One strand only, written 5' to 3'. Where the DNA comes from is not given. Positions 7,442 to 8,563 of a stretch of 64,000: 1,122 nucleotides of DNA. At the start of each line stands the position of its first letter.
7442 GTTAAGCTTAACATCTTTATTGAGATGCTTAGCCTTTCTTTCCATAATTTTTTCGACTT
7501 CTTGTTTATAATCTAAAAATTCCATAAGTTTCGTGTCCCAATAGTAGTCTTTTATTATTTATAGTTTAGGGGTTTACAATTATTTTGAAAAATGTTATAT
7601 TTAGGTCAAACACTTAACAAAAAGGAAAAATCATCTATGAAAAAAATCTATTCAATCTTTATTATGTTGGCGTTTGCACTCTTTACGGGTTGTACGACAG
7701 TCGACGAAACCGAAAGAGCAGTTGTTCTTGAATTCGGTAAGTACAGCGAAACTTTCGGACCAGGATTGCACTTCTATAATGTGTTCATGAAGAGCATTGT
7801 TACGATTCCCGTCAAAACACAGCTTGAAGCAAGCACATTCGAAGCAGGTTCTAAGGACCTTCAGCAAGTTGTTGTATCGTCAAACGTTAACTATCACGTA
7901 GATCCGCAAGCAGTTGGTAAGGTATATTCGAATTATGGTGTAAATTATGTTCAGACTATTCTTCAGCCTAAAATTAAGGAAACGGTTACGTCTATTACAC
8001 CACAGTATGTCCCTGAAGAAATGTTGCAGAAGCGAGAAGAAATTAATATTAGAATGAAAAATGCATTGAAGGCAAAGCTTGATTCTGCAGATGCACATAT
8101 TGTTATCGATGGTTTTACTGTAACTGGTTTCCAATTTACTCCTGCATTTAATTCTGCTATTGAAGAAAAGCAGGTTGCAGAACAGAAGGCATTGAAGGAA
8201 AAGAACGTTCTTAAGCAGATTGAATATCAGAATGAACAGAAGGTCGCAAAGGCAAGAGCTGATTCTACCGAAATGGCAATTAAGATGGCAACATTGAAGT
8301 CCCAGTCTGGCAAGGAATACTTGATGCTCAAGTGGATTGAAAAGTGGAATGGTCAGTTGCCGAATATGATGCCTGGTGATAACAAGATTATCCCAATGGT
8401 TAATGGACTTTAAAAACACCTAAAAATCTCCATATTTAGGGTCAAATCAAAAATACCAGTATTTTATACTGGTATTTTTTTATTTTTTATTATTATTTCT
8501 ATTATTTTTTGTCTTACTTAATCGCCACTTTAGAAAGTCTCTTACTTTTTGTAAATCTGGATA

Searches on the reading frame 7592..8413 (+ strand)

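Call 9: search_protein_families(library=phrogs, proteins=[window:7592-8413:+], max_evalue=0.001)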
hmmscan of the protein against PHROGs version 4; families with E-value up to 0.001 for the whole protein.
window:7592-8413:+ (273 aa): 1 family
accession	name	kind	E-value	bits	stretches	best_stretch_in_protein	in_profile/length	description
phrog_200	-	other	1.5e-44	153.7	1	11-271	76-358/379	lipoprotein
